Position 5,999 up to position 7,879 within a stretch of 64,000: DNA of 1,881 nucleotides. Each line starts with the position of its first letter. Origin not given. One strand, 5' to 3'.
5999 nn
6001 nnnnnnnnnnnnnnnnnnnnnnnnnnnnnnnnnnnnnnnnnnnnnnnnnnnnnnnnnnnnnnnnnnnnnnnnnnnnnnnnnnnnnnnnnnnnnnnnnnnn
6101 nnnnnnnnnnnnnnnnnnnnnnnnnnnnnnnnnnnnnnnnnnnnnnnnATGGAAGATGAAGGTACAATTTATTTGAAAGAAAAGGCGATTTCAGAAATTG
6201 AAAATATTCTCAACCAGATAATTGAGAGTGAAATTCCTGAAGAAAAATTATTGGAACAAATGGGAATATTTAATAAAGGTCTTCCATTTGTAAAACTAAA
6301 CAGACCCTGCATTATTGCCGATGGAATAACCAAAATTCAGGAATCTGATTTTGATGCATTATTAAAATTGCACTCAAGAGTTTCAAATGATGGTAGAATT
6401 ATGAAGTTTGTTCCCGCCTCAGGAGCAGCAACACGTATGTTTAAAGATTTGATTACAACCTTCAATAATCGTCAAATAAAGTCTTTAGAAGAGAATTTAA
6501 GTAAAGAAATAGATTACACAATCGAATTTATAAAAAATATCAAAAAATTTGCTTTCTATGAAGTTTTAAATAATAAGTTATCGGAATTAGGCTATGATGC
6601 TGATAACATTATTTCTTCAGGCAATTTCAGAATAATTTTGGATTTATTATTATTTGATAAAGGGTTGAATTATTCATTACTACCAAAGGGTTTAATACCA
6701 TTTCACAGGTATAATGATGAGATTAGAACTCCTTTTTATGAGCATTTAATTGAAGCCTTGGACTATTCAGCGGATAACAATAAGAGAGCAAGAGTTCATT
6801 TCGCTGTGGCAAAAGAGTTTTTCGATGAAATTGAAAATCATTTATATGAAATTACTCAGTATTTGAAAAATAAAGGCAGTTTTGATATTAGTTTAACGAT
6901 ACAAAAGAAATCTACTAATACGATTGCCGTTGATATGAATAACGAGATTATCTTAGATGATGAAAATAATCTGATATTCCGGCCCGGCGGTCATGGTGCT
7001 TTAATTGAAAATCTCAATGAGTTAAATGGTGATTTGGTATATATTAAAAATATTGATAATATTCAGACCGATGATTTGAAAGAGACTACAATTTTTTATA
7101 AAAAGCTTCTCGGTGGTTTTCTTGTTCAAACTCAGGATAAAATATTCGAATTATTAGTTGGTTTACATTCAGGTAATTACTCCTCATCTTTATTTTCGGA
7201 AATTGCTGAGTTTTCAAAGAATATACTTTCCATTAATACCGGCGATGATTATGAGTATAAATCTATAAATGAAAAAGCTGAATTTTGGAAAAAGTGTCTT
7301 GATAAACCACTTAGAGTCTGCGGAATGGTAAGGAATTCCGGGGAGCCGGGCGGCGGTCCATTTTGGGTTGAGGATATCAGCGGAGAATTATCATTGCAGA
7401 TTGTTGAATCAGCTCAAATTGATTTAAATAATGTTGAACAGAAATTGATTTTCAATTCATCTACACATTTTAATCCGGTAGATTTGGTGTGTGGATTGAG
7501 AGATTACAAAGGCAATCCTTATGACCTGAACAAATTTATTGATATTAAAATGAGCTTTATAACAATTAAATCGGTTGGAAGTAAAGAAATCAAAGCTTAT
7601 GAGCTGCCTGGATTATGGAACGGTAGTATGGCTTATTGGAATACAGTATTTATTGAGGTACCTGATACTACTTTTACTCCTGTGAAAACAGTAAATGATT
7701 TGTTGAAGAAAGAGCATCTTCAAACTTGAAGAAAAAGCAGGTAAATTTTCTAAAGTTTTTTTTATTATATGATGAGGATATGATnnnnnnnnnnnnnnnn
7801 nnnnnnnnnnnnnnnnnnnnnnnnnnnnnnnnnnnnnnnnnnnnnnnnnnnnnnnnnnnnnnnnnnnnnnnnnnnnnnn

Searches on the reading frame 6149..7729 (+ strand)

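Call 102: search_protein_families(library=pfam, proteins=[window:6149-7729:+], max_evalue=0.00001)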
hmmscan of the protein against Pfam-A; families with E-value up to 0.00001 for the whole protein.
window:6149-7729:+ (526 aa): 1 family
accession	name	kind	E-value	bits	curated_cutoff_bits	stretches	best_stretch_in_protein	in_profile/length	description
PF14134.11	DUF4301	-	1.4e-193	644.9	27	1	20-523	4-506/507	Domain of unknown function (DUF4301)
